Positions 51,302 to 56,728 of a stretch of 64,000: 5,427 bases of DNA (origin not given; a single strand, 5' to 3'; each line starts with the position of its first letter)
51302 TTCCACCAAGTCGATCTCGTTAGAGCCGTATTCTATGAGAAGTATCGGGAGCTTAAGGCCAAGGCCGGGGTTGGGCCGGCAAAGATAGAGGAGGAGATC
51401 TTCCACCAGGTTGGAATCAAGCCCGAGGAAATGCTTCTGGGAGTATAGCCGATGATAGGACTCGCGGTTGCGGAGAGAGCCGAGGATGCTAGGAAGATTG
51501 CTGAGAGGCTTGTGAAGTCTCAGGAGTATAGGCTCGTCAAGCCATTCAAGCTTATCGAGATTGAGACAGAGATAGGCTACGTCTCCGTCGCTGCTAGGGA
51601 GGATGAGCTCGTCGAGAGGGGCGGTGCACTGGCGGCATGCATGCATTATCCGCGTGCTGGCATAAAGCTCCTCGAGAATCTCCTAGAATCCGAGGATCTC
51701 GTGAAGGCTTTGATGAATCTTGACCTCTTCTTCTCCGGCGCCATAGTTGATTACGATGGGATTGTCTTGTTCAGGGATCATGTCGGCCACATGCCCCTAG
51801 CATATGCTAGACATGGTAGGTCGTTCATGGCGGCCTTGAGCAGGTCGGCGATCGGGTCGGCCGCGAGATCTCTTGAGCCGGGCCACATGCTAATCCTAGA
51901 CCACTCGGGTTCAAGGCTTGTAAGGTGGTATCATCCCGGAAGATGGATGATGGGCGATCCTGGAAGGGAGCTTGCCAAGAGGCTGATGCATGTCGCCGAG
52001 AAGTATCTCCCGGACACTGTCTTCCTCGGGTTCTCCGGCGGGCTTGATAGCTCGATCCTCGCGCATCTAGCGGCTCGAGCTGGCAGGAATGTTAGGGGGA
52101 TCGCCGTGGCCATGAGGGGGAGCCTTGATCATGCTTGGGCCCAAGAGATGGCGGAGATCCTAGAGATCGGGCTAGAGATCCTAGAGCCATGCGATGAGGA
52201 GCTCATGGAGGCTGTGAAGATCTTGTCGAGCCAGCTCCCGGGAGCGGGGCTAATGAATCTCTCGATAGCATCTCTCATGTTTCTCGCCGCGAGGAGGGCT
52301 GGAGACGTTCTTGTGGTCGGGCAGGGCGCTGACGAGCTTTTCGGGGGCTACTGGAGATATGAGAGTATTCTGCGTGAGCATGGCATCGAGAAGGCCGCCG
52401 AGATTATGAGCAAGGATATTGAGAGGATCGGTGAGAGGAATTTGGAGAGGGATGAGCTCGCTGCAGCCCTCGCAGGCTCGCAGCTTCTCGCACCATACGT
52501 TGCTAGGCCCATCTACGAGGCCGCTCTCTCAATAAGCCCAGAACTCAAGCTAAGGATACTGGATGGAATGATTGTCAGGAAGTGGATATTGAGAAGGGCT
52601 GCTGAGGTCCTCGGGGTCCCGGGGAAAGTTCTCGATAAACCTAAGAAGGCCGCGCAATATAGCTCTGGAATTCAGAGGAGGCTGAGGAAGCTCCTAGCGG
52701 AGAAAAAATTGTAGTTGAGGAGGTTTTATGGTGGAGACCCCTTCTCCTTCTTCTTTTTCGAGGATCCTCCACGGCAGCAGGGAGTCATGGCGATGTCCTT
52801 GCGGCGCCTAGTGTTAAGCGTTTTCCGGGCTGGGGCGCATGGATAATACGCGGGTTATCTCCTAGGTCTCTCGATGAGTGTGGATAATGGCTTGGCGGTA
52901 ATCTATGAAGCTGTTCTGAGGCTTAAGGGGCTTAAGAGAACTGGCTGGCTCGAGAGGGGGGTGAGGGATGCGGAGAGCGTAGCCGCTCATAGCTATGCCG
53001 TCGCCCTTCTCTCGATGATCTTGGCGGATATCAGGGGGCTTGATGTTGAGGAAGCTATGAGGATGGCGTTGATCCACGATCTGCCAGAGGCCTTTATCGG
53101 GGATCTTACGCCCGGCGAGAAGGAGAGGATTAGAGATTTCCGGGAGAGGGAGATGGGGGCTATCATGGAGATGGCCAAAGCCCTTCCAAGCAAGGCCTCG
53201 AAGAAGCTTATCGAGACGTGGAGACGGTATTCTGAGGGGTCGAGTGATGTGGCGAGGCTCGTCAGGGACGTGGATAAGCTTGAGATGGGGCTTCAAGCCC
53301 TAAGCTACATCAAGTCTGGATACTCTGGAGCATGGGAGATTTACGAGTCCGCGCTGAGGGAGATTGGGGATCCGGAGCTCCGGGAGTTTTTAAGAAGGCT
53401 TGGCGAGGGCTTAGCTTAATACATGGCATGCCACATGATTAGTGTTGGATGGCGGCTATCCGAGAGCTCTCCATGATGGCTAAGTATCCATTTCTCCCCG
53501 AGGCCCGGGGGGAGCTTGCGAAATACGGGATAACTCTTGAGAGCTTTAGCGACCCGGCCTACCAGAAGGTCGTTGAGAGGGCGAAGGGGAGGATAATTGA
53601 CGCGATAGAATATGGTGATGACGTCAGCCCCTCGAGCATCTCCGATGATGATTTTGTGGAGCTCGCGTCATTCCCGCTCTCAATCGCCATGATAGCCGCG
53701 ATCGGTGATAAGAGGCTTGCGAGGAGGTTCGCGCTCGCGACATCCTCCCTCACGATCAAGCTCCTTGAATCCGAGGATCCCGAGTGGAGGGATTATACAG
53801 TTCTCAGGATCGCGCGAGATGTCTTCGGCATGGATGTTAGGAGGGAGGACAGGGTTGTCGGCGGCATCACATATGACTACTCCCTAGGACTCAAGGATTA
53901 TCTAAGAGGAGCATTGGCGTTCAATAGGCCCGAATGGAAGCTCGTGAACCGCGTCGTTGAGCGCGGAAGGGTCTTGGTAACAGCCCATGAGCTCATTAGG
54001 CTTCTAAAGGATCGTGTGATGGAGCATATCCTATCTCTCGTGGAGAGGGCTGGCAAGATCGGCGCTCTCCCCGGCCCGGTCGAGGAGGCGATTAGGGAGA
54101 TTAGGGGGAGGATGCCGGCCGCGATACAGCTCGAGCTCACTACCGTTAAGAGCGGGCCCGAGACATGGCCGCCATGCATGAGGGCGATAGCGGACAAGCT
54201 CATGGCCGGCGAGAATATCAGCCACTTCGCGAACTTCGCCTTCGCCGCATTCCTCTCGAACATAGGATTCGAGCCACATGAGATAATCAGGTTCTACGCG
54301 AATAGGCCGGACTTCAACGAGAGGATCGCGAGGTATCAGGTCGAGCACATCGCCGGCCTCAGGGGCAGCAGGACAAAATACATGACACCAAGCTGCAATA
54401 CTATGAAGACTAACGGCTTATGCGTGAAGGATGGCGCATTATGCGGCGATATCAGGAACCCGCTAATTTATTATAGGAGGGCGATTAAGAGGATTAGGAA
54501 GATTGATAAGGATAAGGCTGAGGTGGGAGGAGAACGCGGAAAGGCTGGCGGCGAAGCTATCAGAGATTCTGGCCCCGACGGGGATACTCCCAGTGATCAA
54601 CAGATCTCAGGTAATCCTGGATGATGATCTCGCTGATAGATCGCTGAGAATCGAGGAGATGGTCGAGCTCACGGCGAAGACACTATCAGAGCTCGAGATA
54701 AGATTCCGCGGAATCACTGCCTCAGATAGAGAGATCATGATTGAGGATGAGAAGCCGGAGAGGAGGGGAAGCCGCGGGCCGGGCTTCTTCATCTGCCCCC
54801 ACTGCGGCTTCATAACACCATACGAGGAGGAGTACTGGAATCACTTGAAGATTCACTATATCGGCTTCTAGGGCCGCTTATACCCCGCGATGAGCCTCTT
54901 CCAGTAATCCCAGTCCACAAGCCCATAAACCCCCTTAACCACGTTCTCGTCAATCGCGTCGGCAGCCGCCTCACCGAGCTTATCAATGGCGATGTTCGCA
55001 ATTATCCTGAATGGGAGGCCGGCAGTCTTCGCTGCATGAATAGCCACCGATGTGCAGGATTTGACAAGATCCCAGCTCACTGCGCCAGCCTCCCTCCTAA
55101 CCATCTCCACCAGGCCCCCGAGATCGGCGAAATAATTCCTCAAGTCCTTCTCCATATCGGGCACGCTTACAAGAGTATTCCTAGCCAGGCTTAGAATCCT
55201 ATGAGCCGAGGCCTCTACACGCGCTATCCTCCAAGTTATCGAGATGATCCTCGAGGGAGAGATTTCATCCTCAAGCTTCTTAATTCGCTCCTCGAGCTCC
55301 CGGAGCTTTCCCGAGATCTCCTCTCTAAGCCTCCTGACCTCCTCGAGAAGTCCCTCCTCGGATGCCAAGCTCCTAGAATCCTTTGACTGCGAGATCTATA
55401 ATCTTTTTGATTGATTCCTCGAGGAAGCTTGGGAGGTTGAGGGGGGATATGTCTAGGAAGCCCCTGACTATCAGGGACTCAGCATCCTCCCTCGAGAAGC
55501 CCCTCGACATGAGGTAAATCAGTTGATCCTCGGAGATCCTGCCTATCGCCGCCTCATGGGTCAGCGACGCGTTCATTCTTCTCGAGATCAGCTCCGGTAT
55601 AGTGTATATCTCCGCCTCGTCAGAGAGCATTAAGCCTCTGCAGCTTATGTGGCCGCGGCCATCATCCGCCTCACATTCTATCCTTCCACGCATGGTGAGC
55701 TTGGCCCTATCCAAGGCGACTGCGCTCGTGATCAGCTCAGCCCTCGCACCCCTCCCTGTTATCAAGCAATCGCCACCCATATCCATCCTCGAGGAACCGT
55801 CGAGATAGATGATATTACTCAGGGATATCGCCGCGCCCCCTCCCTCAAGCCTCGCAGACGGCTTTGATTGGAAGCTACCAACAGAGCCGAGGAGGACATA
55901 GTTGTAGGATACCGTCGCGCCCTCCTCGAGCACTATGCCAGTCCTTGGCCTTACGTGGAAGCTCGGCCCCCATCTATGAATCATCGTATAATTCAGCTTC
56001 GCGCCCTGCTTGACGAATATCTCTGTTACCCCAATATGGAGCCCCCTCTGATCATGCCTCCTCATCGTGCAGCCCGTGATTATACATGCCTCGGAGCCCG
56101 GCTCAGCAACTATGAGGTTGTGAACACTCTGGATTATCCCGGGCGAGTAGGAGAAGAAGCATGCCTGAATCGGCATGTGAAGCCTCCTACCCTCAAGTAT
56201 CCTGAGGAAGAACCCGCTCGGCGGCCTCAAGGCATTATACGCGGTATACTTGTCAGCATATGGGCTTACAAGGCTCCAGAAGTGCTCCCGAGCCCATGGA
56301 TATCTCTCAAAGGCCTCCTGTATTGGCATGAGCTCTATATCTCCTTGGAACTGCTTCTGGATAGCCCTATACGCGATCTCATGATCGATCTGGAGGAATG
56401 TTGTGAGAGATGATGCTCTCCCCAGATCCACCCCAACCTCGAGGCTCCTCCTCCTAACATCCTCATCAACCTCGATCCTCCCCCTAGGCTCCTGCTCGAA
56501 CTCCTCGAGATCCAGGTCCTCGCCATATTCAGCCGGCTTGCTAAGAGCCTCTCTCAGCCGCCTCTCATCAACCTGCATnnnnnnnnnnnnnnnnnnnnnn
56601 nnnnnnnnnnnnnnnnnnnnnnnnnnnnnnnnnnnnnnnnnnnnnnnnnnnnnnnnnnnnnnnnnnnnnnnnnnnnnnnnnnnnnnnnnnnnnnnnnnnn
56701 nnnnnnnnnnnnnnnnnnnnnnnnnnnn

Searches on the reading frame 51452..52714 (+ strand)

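Call 21: search_protein_families(library=pfam, proteins=[window:51452-52714:+], max_evalue=0.0001)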
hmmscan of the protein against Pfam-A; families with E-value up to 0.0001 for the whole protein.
window:51452-52714:+ (420 aa): 2 families
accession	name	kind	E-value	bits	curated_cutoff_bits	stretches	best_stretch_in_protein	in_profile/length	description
PF00733.27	Asn_synthase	-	2.6e-27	96.9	21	2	194-310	24-145/354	Asparagine synthase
PF02540.23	NAD_synthase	-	9.6e-05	22.1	21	0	178-239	9-74/242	NAD synthase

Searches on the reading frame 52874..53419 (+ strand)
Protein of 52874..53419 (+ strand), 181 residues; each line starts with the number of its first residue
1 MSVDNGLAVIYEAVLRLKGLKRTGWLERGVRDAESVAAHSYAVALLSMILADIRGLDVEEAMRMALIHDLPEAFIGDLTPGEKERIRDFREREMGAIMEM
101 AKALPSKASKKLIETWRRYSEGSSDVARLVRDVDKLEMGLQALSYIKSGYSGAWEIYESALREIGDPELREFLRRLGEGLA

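Call 21: search_protein_families(library=pfam, proteins=[window:52874-53419:+], max_evalue=0.0001)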
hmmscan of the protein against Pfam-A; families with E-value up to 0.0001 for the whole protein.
window:52874-53419:+ (181 aa): 4 families
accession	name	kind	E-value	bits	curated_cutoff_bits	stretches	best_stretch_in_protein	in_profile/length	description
PF13023.12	HD_3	-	2.2e-33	115.9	22.5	1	16-153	3-142/165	HD domain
PF12917.13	YfbR-like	-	8.6e-14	52.1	25.9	1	12-174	4-176/182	5'-deoxynucleotidase YfbR-like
PF01966.28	HD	-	2.3e-09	38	22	1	36-138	1-115/116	HD domain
PF08668.18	HDOD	-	9.3e-05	22.4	22.9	0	28-117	87-181/196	HDOD domain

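Call 46: search_protein_families(library=ncbifam, proteins=[window:52874-53419:+], max_evalue=0.00001)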
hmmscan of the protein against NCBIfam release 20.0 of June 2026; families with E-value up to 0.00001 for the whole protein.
window:52874-53419:+ (181 aa): 1 family
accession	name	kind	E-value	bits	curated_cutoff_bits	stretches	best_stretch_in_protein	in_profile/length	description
NF003009.0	PRK03826.1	equivalog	1.8e-06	27.8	122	1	14-173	10-179/197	5'-deoxynucleotidase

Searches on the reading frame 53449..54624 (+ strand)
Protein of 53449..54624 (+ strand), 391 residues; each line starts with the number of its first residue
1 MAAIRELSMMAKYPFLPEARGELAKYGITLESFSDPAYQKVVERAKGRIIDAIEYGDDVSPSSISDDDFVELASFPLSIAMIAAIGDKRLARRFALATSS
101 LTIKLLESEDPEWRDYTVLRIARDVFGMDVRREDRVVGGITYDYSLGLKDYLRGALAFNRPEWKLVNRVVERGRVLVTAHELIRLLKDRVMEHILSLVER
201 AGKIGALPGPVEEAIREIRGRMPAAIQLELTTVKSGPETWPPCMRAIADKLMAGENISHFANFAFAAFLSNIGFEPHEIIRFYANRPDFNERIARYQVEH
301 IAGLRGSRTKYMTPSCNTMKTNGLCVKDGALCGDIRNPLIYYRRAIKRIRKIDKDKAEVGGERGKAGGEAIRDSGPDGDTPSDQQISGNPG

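Call 9: search_protein_families(library=pfam, proteins=[window:53449-54624:+], max_evalue=0.001)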
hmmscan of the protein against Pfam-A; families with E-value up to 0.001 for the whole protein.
window:53449-54624:+ (391 aa): 1 family
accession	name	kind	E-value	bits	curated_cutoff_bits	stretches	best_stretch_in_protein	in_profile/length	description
PF04104.19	DNA_primase_lrg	-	1.3e-27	97.3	22.4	1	159-349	16-227/266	Eukaryotic and archaeal DNA primase, large subunit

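Call 46: search_protein_families(library=ncbifam, proteins=[window:53449-54624:+], max_evalue=0.00001)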
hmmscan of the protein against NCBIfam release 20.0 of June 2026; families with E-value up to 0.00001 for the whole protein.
window:53449-54624:+ (391 aa): 6 families
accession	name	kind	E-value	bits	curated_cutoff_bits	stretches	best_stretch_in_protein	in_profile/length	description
NF002588.0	PRK02249.1-2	equivalog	1.9e-70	238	439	1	9-362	5-348/360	DNA primase regulatory subunit PriL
NF002591.0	PRK02249.1-5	equivalog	4.8e-59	200.3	479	1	9-358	9-341/351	DNA primase regulatory subunit PriL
NF002589.0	PRK02249.1-3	equivalog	6.8e-58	196.9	339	1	77-346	86-342/348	DNA primase regulatory subunit PriL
NF002590.0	PRK02249.1-4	equivalog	3.3e-51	174.5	459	1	9-347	4-337/358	DNA primase regulatory subunit PriL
NF007127.0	PRK09568.1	equivalog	8.1e-24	84.5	378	1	11-342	6-301/306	DNA primase regulatory subunit PriL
NF003051.0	PRK03968.1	equivalog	1.1e-07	31.3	431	0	306-355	350-400/406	DNA primase large subunit PriL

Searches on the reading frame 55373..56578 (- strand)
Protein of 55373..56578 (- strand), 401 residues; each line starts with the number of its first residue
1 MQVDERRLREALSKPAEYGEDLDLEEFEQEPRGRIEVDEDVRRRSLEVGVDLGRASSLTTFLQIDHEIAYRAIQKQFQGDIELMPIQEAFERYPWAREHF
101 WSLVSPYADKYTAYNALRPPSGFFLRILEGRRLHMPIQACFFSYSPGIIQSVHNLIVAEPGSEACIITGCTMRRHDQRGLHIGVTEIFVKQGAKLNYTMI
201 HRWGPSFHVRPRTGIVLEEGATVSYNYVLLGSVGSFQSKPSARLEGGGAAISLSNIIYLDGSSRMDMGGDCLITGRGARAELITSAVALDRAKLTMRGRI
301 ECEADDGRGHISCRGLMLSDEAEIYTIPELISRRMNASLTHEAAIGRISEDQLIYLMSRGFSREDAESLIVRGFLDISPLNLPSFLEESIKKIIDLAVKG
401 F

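Call 9: search_protein_families(library=pfam, proteins=[window:55373-56578:-], max_evalue=0.001)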
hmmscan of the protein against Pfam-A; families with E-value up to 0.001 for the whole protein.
window:55373-56578:- (401 aa): 1 family
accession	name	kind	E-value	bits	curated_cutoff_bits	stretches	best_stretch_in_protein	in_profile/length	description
PF01458.23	SUFBD_core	-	1.7e-48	165.5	27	1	148-374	8-232/232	SUF system FeS cluster assembly, SufBD core domain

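Call 46: search_protein_families(library=ncbifam, proteins=[window:55373-56578:-], max_evalue=0.00001)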
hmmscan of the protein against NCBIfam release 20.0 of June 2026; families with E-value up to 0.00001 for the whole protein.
window:55373-56578:- (401 aa): 5 families
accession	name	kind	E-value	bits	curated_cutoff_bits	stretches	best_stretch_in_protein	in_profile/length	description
NF052511.1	SUF_like_SmsB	exception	1.8e-63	215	650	1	63-400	105-443/445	SUF-like minimal system protein SmsB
TIGR01980.1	sufB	equivalog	3.2e-51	174.4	346.4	1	36-377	86-431/448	Fe-S cluster assembly protein SufB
TIGR01981.1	sufD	equivalog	3e-38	131.7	222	1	121-376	6-260/275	Fe-S cluster assembly protein SufD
NF008773.0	PRK11814.1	equivalog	5.7e-36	124.2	717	1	80-383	151-464/484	Fe-S cluster assembly protein SufB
NF008194.0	PRK10948.1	equivalog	2.1e-12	46.6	489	1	161-374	180-393/423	Fe-S cluster assembly protein SufD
